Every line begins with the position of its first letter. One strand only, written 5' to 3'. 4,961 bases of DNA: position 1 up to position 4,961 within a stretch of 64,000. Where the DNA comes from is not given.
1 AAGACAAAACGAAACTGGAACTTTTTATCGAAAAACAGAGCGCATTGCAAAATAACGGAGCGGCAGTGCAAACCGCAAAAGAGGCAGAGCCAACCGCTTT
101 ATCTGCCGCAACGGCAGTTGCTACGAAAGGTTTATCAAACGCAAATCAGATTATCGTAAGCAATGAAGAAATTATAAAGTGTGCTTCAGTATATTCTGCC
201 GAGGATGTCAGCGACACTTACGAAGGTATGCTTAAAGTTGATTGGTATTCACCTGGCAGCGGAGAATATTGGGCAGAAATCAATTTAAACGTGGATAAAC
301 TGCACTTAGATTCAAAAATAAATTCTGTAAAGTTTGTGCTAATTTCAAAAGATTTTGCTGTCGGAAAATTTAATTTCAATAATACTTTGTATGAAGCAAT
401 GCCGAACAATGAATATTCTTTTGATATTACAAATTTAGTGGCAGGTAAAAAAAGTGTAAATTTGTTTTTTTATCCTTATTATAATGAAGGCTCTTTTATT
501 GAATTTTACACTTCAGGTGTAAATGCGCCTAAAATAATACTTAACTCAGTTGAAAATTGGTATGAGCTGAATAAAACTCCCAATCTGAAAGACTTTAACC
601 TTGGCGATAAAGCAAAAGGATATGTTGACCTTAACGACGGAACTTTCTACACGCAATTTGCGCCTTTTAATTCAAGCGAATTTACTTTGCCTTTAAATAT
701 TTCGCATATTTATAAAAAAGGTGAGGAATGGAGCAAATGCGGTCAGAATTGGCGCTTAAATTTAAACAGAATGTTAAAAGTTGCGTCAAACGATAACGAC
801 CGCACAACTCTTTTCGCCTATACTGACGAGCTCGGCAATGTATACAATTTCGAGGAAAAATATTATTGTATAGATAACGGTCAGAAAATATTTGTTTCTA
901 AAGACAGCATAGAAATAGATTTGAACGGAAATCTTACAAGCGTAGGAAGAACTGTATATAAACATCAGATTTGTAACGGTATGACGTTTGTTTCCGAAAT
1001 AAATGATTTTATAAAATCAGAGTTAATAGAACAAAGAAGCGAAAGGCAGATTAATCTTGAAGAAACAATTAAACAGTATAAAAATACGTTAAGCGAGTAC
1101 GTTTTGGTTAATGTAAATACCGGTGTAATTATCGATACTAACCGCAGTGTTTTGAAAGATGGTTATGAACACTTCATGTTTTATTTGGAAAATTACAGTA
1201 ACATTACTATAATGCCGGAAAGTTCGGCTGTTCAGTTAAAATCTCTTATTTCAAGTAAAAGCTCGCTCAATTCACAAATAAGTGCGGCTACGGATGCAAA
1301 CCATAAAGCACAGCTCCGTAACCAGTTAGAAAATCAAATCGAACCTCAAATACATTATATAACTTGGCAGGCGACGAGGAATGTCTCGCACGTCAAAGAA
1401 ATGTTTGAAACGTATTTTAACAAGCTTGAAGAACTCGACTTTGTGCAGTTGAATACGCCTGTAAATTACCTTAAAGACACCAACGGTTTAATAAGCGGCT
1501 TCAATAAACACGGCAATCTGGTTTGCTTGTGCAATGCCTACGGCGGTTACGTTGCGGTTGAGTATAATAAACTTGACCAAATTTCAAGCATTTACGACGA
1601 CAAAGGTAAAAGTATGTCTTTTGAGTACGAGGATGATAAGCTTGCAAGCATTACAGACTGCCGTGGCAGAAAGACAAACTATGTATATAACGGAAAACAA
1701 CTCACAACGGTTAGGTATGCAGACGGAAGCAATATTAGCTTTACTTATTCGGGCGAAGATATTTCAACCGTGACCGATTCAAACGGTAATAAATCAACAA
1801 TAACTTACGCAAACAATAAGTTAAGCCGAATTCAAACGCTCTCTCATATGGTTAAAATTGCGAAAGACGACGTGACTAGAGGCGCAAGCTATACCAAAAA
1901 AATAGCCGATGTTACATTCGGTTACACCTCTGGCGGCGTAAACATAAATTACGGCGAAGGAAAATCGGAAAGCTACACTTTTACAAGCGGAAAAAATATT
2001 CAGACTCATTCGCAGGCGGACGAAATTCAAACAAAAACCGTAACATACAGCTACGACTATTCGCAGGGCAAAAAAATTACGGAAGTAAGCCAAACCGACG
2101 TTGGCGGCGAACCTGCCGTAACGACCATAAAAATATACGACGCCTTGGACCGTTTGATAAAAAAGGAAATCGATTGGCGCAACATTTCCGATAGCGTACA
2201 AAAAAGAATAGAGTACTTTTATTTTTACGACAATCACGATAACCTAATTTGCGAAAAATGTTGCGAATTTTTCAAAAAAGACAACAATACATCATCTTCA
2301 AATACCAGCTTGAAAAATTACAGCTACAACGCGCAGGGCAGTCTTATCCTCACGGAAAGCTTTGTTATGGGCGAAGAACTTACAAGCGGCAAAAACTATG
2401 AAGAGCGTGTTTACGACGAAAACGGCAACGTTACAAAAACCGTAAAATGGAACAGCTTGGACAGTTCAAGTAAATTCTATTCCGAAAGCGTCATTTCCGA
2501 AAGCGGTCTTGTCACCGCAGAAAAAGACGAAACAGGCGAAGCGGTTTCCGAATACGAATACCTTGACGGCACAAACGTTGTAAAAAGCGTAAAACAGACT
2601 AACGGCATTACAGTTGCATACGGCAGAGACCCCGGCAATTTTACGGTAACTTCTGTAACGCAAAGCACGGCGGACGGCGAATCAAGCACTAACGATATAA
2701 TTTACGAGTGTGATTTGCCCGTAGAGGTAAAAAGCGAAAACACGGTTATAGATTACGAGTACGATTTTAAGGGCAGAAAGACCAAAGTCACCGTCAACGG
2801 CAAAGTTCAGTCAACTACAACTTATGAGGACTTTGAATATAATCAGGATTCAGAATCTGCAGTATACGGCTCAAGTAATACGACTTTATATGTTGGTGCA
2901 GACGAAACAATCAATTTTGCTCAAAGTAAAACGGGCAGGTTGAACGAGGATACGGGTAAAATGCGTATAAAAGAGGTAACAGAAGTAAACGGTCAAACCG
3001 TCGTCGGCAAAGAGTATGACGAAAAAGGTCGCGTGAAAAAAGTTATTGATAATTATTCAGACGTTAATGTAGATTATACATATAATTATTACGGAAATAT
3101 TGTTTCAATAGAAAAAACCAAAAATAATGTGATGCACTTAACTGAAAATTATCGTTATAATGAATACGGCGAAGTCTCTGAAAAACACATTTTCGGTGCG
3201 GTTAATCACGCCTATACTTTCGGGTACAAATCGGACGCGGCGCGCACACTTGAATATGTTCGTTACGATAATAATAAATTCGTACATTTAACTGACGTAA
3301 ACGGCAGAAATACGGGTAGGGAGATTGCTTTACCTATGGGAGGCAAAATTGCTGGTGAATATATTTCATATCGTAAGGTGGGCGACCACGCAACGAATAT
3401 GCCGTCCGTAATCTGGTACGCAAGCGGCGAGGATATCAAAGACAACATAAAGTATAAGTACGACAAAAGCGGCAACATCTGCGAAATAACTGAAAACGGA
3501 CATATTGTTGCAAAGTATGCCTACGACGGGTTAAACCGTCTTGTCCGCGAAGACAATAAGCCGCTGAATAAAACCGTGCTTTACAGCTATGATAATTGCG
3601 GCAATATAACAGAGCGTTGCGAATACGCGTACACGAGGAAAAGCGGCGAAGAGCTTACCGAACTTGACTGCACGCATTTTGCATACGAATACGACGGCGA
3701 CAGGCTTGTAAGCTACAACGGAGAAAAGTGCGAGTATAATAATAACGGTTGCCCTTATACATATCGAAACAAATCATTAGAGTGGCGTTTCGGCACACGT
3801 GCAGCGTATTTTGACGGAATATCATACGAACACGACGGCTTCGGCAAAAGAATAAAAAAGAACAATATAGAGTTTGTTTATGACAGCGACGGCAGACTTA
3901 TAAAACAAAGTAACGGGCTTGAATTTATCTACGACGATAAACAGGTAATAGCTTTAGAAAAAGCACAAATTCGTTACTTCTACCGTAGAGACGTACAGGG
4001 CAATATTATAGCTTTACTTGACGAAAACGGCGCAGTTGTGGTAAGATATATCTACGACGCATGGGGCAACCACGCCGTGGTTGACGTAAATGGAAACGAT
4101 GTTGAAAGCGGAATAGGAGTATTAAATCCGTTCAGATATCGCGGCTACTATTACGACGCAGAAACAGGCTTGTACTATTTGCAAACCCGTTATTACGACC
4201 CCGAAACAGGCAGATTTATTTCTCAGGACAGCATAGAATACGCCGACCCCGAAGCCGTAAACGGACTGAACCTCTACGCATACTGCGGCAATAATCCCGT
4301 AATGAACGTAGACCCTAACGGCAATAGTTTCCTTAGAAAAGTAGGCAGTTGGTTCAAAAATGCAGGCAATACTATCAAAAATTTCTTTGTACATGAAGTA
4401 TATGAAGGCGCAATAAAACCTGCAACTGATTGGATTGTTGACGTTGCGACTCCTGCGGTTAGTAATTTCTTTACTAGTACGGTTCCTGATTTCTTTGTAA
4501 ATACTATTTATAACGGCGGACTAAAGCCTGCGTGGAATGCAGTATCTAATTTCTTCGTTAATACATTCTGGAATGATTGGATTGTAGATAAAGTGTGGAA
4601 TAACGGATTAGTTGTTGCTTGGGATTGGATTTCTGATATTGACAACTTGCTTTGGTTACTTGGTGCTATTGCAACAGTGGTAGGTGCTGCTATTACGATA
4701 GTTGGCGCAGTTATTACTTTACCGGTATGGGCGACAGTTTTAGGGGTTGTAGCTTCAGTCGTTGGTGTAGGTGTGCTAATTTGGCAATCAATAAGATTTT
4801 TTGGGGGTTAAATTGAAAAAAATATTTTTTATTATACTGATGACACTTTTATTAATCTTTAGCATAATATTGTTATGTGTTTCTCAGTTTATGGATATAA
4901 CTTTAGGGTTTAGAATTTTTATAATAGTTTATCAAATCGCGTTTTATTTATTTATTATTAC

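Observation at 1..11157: RHS polymorphic-toxin locus with five stacked orphan toxin/immunity modules wedged against tRNA-Arg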

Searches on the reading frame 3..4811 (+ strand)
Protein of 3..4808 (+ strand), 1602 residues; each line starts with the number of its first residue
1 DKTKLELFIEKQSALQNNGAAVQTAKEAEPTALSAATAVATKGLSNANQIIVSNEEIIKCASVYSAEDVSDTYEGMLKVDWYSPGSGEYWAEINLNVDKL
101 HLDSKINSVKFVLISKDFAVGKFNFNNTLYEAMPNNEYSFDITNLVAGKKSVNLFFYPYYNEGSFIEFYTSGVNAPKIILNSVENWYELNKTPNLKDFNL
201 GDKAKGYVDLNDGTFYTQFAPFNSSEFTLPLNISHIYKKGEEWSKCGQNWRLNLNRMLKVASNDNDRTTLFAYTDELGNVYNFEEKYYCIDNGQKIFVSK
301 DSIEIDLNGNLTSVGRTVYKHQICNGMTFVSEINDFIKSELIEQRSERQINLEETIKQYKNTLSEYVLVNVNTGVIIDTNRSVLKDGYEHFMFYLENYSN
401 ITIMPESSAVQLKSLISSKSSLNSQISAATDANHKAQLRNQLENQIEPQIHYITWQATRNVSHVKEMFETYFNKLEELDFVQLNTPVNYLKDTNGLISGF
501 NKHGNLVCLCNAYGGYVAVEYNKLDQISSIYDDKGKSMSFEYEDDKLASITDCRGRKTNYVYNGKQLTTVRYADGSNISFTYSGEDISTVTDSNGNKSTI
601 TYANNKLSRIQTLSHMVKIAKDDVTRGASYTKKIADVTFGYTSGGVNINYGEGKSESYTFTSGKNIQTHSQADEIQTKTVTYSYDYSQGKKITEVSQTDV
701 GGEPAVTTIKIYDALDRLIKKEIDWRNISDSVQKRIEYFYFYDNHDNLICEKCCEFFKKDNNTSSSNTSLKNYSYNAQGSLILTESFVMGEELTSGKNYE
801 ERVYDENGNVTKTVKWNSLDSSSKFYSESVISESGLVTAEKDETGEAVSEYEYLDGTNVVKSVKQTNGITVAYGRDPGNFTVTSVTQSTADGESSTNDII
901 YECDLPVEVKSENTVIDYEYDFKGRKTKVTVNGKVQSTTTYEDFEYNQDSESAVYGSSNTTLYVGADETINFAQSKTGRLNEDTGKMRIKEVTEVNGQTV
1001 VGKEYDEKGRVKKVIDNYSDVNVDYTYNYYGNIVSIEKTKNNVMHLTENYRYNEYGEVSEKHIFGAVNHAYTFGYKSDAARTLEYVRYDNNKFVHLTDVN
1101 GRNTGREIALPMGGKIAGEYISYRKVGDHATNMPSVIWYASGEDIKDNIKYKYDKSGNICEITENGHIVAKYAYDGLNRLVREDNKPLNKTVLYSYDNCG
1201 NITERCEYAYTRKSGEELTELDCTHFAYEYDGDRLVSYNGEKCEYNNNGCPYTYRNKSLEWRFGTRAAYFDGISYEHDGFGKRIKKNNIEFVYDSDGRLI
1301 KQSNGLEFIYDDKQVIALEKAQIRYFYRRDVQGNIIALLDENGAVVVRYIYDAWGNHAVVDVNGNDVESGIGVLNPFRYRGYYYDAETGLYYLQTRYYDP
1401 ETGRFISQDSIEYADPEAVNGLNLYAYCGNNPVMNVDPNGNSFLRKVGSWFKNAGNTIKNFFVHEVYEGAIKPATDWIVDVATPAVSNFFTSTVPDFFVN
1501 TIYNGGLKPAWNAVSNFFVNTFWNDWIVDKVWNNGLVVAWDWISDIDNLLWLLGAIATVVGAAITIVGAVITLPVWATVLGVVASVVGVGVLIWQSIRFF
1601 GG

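Call 5: search_protein_families(library=pfam, proteins=[window:45-4811:+], max_evalue=0.01)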
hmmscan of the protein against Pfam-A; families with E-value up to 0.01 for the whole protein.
window:45-4811:+ (1588 aa): 1 family
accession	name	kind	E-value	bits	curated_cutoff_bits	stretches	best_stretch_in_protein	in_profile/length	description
PF05593.20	RHS_repeat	-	6.8e-21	74.6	22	0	530-562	4-37/38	RHS Repeat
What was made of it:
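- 3..4811 (+): Main RHS/YD-repeat toxin gene. It is cut at its 5' end by the window edge; 16 codons are missing. The core runs to 4193. PF05593 E=6.8e-21 (call 5).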

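Call 7: search_protein_families(library=ncbifam, proteins=[window:45-4811:+], max_evalue=0.01)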
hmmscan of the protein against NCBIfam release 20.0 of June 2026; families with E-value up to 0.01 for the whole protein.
window:45-4811:+ (1588 aa): 3 families
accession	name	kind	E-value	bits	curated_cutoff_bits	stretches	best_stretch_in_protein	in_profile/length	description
TIGR03696.1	Rhs_assc_core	domain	7.5e-24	84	32.5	1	1337-1426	1-75/76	RHS repeat-associated core domain-containing protein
NF041261.1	RHS_core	equivalog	1.2e-18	66.4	2000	2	1310-1426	1157-1260/1261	RHS element core protein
TIGR01643.1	YD_repeat_2x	repeat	4.5e-06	27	15.8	0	1139-1169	1-31/42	YD repeat-containing protein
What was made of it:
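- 3..4811 (+): TIGR03696 E=7.5e-24 at aa 1337-1426 (call 7).
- On RHS / YD-repeat polymorphic toxin: The domain is also present in orphan 2 and is partial (model positions ~32-75) in orphans 1 and 4 (call 7).
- Checked: It hits RHS_repeat PF05593 at E=6.8e-21 (call 5) and Rhs_assc_core TIGR03696 at E=7.5e-24 (call 7), and ends its core with the quoted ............NVDPNG.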

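Call 19: find_related_loci(query=window:3-4808:+, collection=genome_contigs, flank=10000)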
Query window:3-4808:+ (1602 aa) in genome_contigs; peptide patterns used: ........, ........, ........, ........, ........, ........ (x = any residue, [..] = any of these).
21 stretches matched a pattern; 2 encode a relative of the query (tblastn E <= 1e-3); 2 distinct loci.
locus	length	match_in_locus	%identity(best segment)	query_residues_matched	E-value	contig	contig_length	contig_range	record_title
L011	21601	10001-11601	54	1325-1591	2e-76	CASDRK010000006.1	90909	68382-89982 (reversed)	uncultured Clostridia bacterium isolate SI.O63.metabat-bins.133 genome assembly, contig: SI.O63.metabat-bins.133.fa_k141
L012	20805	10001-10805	54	1324-1545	1e-53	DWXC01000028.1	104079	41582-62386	MAG TPA_asm: Candidatus Borkfalkia stercoripullorum isolate CHK196-13738 CHK196__C143496_L104079_SAMEA5754840, whole gen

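Call 67: search_solved_structures(query=window:3-4808:+, max_evalue=0.001)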
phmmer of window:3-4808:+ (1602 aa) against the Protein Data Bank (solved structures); distinct sequences matched with E-value up to 0.001: 17.
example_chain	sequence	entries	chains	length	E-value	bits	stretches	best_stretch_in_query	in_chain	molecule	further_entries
8h8a_A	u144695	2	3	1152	8.8e-17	63.3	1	1152-1440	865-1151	Putative Rhs-family protein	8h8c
8cp6_B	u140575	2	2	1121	1.6e-16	62.4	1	1315-1440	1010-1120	Toxin protein Tse5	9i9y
8h8b_A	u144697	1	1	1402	9.3e-16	59.9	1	1152-1440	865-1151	Putative Rhs-family protein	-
8qja_A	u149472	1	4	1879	6.7e-15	57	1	1326-1429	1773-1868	Putative type VI secretion system YD repeat-containing Rhs element Vgr protein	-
8uy4_A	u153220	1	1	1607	1e-14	56.4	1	1150-1443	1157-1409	Tse15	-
7q97_A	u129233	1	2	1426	3.8e-14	54.5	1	1289-1440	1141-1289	Rhs family protein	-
8uxt_A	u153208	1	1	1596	1.7e-13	52.3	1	1150-1440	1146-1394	Tse15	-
8qjc_A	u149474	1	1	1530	7.1e-13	50.3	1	1302-1440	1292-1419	T6SS-associated Rhs core and toxin domain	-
8qjb_A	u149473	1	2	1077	1.7e-12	49.1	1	1301-1440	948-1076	T6SS-associated Rhs core domain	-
8qjd_A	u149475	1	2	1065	2.5e-12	48.5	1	1301-1440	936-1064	Salmonella bongori Rhs core domain (residues 360-1420)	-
9pt5_A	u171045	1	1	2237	2.7e-10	41.7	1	1148-1447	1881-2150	Teneurin-like protein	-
9ifo_A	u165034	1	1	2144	3.9e-09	37.9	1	1148-1440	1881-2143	Teneurin-Like Protein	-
5kis_B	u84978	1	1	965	4.8e-08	34.3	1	1321-1441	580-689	RHS2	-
9c4k_Q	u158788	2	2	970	4.2e-07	31.2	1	1339-1445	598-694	Toxin subunit YenC2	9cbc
6l7i_G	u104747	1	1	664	1.1e-06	29.8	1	1320-1440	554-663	TccC2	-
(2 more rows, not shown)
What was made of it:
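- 3..4811 (+): PDB Rhs/Tse5/TcC core hits (call 67).
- On RHS / YD-repeat polymorphic toxin: PDB Rhs/Tse5/TcC cores match at up to E=8.8e-17 (call 67).
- Closest known: Glycine-zipper membrane-depolarising effectors. Same: Tse5 shows that an RHS cage can carry such a toxin; its core matches in PDB at E=1.6e-16 (call 67).
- RHS identity: calls 5, 7, 67.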

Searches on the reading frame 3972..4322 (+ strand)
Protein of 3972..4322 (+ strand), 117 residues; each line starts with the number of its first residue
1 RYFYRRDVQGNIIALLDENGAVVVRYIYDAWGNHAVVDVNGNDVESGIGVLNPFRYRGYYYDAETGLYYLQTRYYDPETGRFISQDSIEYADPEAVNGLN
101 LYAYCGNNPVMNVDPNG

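Call 47: find_related_loci(query=A2, collection=metagenome_contigs, flank=6000)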
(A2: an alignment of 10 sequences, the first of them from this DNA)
Query A2 (117 aa) in metagenome_contigs; peptide patterns used: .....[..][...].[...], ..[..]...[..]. (x = any residue, [..] = any of these).
600 stretches matched a pattern (row limit reached: there are more); 549 encode a relative of the query (tblastn E <= 1e-3); the best 80 are kept; 80 distinct loci.
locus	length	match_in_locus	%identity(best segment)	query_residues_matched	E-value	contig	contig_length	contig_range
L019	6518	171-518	83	2-117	7e-65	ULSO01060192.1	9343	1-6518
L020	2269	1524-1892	78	1-117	1e-63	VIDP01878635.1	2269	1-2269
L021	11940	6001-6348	76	2-117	6e-60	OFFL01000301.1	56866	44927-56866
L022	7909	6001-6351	77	1-117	2e-59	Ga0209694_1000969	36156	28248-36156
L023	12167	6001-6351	77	1-117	3e-59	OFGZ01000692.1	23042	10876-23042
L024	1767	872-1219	74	2-117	5e-60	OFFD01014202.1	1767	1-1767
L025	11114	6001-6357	78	1-117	3e-61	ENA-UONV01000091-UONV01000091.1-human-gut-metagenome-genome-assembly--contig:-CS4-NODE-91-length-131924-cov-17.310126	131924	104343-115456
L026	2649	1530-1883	73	2-117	2e-56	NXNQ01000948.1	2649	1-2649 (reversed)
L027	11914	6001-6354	75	2-117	8e-56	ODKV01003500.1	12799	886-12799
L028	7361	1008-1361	72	2-117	1e-55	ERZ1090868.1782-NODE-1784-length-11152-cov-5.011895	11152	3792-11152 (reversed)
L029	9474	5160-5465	80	16-117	4e-56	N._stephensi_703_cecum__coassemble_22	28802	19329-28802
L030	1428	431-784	70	2-117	3e-57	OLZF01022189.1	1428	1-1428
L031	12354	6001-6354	69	2-117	9e-56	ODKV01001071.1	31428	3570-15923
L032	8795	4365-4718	69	2-117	3e-54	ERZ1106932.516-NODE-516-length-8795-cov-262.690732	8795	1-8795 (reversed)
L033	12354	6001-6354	69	2-117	3e-53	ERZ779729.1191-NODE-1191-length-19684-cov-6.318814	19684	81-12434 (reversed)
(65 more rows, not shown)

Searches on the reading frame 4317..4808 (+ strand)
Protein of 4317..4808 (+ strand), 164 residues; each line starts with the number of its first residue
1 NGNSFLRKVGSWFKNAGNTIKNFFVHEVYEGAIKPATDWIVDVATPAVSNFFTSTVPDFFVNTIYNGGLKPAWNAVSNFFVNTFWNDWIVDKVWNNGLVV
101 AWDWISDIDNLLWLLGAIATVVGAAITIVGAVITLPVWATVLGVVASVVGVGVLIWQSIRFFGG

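Call 26: search_protein_families(library=pfam, proteins=[window:4317-4808:+], max_evalue=1)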
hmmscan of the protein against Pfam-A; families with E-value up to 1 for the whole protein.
window:4317-4808:+ (164 aa): 0 families

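Call 27: search_protein_families(library=phrogs, proteins=[window:4317-4808:+], max_evalue=0.1)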
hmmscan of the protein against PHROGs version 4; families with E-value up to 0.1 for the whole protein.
window:4317-4808:+ (164 aa): 1 family
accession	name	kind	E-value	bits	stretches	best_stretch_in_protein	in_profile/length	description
phrog_33548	-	unknown function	0.053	12.7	1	28-110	595-670/721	-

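Call 38: search_protein_representatives(protein=window:4317-4808:+)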
Query: 164 residues. Proteins with E-value up to 0.001 (for the whole library): 25; up to 1e-10: 9; up to 1e-30: 1. The best 25 are listed.
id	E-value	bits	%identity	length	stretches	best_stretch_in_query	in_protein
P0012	2.4e-99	347.2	100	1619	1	1-164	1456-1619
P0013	1.3e-20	90.7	55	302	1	3-106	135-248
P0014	1.3e-20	90.7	58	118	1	87-163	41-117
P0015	5.4e-20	88.7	45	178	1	4-162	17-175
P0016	1.3e-17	80.9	58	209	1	86-163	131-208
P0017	4.7e-16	75.9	43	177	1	3-146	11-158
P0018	2.2e-13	67.2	48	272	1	32-161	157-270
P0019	5.9e-12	62.5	50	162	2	3-65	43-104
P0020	4.6e-11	59.6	48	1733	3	48-99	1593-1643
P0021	2.1e-10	57.4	46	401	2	50-107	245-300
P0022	3.6e-09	53.4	39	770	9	37-103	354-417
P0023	1.4e-08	51.5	46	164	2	48-109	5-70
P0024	6.2e-08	49.4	54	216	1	3-76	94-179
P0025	6.2e-07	46.1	49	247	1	3-51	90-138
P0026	1.2e-06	45.2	50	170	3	38-79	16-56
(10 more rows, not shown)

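Call 68: search_solved_structures(query=window:4317-4808:+, max_evalue=5)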
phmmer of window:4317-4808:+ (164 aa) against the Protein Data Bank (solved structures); distinct sequences matched with E-value up to 5: 1.
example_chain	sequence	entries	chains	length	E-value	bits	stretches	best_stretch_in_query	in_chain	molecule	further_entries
9h5r_B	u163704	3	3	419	0.14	15.6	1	7-114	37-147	Clan ME, family M16, insulinase-like metallopeptidase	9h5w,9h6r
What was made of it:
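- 4320..4811 (+): Main CT: W/F-rich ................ repeats plus a hydrophobic C-terminal hairpin. Predicted to be membrane-active. No family or PDB hit (calls 26, 27, 68).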

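Call 81: predict_structure(alignment_id=A3)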
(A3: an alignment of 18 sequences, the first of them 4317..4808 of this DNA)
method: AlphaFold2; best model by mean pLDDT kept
length: 164 residues; sequences in the alignment: 18
mean_pLDDT: 54.6   pTM: 0.32
mean pLDDT of the five models: 54.6, 53.2, 48.0, 47.0, 45.4
residues with pLDDT >= 90: 0; 70-90: 0; 50-70: 118; < 50: 46
segments of 3 or more residues with pLDDT < 50: 23-45, 97-99, 162-164
pLDDT, mean of each block of 10 residues (from residue 1): 53 57 46 38 47 53 54 59 56 50 58 63 62 59 64 59 47
secondary structure, 60 per line:
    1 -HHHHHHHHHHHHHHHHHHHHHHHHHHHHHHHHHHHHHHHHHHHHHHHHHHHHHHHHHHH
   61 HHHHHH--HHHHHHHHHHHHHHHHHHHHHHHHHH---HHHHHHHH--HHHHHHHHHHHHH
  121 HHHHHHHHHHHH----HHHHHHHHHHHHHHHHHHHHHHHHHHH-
elements in order: H2-66 H69-94 H98-105 H108-132 H137-163
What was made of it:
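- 4320..4811 (+): The AF2 model is all-helical but low confidence (call 81).
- On Glycine-zipper membrane-depolarising toxins: The AF2 model is too poor for a fold search (call 81).
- The AF2 model has pLDDT 54.6 (call 81).
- Tried and rejected: It is all-helical but unusable, so I ran no fold search (call 81).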
